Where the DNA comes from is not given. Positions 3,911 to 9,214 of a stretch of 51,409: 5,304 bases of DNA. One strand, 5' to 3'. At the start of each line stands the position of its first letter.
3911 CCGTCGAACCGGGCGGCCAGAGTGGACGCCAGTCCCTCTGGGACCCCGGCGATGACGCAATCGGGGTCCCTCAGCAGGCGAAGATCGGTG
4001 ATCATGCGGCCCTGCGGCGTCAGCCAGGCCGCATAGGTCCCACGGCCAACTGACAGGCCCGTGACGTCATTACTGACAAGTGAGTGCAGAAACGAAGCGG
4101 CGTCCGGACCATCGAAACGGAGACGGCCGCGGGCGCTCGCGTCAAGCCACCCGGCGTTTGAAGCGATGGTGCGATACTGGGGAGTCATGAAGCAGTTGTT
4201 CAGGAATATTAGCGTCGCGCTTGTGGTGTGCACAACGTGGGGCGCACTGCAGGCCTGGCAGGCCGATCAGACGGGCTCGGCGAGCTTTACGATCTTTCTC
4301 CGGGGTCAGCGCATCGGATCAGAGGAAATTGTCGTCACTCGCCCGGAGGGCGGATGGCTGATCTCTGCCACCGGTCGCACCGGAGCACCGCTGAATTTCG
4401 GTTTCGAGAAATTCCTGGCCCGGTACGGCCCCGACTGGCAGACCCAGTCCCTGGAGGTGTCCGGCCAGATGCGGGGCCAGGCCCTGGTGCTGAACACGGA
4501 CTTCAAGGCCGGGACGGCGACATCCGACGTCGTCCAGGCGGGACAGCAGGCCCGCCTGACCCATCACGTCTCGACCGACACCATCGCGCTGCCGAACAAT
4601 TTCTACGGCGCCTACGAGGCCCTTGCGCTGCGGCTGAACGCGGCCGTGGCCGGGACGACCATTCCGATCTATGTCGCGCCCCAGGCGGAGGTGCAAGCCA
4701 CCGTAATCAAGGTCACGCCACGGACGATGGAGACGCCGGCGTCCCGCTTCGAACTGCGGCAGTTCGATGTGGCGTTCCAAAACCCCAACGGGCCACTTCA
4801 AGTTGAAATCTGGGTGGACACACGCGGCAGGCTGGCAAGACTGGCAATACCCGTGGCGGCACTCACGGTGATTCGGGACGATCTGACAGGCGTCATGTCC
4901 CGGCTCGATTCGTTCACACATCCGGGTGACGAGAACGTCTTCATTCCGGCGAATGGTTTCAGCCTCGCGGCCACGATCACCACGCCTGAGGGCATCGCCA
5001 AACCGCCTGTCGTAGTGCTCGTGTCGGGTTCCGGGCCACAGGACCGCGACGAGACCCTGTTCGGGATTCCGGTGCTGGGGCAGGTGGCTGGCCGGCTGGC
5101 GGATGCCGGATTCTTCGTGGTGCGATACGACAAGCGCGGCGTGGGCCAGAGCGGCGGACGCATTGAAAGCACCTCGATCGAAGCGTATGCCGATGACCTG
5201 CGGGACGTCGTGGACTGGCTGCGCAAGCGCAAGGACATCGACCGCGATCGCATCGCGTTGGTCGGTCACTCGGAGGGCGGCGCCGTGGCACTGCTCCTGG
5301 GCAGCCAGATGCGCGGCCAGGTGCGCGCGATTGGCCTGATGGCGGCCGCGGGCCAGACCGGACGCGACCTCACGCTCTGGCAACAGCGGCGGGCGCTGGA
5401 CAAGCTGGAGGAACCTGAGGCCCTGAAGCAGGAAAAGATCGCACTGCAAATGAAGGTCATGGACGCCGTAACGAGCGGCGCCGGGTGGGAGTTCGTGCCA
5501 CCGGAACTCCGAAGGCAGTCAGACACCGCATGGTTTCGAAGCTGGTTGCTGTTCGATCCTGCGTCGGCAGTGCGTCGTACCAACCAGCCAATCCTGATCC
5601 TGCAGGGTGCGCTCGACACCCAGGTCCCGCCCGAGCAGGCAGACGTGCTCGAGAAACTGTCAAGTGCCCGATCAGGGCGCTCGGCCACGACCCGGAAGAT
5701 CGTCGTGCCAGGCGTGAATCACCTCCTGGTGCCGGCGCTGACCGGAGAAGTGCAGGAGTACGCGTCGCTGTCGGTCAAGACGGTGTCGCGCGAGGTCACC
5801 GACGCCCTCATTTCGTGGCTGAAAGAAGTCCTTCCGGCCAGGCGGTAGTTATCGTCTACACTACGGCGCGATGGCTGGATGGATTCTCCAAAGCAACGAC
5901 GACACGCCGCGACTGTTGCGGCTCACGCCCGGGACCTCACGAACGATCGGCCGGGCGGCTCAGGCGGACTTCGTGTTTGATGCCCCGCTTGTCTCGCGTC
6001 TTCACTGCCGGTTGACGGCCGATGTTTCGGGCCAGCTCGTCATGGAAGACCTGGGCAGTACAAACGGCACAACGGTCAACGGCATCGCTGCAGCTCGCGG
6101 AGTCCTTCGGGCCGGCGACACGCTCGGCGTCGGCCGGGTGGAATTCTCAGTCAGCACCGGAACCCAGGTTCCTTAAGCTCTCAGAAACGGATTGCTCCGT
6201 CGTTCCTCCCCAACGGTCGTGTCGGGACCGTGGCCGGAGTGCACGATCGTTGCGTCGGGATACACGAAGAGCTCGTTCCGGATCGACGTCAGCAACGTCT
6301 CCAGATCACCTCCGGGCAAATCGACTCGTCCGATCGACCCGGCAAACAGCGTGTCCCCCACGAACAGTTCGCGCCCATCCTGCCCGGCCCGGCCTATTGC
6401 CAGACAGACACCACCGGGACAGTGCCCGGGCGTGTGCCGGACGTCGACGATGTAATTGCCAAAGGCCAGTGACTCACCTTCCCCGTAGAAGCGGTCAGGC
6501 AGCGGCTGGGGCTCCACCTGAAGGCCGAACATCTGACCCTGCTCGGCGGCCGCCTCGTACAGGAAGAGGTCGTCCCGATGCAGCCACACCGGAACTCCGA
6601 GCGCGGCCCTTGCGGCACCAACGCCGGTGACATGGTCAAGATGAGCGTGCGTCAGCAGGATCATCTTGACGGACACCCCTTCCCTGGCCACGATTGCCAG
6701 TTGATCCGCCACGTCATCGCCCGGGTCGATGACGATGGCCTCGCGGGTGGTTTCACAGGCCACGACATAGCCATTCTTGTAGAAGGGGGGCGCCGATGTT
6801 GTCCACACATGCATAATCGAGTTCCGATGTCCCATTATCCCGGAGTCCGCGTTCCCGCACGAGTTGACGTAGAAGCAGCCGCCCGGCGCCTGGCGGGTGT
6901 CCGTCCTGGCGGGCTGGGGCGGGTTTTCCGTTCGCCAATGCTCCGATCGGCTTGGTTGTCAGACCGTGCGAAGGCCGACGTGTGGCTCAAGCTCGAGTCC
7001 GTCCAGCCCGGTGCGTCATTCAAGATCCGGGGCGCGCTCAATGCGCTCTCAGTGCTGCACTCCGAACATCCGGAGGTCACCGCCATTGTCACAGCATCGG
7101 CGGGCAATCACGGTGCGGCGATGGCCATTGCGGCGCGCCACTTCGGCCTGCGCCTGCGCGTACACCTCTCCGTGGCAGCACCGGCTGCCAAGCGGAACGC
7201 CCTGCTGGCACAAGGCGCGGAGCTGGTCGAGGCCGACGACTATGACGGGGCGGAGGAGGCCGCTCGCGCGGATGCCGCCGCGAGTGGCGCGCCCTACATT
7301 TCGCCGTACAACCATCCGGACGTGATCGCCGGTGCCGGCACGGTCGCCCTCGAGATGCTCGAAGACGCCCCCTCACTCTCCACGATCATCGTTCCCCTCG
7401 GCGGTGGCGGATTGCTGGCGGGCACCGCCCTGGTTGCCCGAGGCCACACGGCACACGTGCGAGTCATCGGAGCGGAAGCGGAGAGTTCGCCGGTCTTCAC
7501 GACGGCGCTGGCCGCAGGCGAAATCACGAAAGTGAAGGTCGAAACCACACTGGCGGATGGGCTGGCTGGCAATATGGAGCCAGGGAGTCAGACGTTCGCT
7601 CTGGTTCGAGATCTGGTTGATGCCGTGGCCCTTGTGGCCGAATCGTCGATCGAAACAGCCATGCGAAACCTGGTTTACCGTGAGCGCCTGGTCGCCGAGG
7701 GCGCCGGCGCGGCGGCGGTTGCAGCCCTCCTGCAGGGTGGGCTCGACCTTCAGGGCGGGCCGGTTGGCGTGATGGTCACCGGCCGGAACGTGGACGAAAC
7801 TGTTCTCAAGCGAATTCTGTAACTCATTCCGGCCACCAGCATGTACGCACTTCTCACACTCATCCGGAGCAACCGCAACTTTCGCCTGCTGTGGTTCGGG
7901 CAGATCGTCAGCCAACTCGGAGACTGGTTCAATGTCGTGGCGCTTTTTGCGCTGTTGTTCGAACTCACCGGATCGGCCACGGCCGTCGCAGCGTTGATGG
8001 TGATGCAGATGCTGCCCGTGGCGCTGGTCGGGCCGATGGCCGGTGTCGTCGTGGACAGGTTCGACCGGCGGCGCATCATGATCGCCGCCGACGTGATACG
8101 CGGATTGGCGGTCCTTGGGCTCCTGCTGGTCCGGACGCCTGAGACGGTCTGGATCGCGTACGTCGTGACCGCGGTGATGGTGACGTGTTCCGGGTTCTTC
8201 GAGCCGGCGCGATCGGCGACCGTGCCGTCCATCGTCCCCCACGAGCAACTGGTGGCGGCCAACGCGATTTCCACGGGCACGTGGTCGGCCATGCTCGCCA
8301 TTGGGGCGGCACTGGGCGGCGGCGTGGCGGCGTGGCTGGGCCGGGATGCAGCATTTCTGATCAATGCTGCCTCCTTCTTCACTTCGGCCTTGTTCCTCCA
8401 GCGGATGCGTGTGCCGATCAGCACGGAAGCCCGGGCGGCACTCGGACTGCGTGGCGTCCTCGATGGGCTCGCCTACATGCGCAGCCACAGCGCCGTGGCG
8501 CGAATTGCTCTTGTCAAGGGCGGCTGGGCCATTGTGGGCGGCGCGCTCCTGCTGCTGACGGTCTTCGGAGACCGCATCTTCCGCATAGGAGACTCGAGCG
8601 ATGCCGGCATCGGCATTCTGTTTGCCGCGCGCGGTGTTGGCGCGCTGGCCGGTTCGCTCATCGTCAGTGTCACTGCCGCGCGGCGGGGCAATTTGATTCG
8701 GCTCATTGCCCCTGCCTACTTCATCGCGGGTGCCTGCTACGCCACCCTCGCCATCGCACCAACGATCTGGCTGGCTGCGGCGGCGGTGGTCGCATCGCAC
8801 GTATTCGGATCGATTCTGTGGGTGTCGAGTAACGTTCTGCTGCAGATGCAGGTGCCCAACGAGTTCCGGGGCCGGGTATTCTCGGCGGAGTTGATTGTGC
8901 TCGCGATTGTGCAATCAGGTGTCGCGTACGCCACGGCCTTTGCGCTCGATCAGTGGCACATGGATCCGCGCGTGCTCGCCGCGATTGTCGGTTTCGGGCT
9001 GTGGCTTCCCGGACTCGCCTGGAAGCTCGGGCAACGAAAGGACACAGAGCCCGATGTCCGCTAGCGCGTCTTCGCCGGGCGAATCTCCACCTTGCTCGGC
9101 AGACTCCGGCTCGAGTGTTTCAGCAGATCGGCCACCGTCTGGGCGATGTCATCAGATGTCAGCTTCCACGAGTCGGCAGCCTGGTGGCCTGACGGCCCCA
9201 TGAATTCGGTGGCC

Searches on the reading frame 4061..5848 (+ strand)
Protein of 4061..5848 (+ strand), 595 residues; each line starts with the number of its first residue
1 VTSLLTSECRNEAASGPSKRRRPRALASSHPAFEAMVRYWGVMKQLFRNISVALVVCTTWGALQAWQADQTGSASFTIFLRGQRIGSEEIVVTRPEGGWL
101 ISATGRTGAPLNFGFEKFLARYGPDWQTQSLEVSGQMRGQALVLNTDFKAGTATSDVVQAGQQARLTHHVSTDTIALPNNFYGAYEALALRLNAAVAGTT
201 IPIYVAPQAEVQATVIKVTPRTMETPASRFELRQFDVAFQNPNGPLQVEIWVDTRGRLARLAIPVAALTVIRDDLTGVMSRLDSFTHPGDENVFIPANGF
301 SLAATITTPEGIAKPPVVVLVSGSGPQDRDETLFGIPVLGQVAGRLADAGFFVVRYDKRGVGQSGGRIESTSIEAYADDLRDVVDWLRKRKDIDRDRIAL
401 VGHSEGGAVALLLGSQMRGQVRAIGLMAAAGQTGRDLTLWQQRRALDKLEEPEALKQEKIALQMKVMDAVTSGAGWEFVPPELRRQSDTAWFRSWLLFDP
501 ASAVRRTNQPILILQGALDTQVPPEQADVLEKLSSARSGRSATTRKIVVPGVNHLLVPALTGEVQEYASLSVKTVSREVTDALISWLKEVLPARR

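Call 83: search_protein_families(library=pfam, proteins=[window:4061-5848:+], max_evalue=0.00001)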
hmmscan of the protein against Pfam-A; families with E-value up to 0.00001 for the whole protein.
window:4061-5848:+ (595 aa): 7 families
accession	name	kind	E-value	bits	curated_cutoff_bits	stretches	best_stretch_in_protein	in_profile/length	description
PF12146.15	Hydrolase_4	-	1.2e-18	67.7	27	1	341-440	22-122/239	Serine aminopeptidase, S33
PF02129.25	Peptidase_S15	-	1.1e-14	55.2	23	1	299-532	2-246/262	X-Pro dipeptidyl-peptidase (S15 family)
PF12697.13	Abhydrolase_6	-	8.8e-14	53.1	26.3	1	318-557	1-205/217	Alpha/beta hydrolase family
PF00561.26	Abhydrolase_1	-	1.5e-13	51.4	25.8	1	346-555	23-239/245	alpha/beta hydrolase fold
PF20434.5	BD-FAE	-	1.5e-10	41.4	26.8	0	313-416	11-109/215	BD-FAE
PF00326.27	Peptidase_S9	-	2.6e-10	40.6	22.6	0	346-413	10-81/213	Prolyl oligopeptidase family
PF00756.26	Esterase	-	1e-06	29.2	22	1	377-537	95-213/251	Putative esterase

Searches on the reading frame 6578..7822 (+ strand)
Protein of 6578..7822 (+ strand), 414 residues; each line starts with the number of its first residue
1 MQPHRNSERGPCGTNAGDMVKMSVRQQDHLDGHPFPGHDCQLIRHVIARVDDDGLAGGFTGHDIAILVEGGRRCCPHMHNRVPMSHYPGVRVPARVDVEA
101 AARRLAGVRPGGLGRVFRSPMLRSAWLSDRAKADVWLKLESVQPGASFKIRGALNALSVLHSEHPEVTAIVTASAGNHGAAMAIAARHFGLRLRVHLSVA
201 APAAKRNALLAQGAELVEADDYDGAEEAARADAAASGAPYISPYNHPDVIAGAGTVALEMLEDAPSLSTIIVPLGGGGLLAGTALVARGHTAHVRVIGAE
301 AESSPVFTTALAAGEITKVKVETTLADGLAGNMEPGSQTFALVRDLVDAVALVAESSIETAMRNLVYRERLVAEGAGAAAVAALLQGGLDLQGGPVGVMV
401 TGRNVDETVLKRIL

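Call 83: search_protein_families(library=pfam, proteins=[window:6578-7822:+], max_evalue=0.00001)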
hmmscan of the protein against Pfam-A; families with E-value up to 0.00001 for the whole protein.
window:6578-7822:+ (414 aa): 1 family
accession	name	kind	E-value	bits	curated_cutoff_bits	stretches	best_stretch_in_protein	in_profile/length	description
PF00291.31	PALP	-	2.6e-72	244.1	35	1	116-402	5-295/295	Pyridoxal-phosphate dependent enzyme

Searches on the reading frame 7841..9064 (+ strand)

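Call 83: search_protein_families(library=pfam, proteins=[window:7841-9064:+], max_evalue=0.00001)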
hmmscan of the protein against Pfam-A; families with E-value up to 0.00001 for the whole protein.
window:7841-9064:+ (407 aa): 2 families
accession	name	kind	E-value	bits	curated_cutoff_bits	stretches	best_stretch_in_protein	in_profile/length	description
PF05977.19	MFS_3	-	2.5e-28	99.2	27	1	11-353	9-351/524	Transmembrane secretion effector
PF07690.21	MFS_1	-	4.3e-26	92.1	33.4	1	17-349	1-334/347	Major Facilitator Superfamily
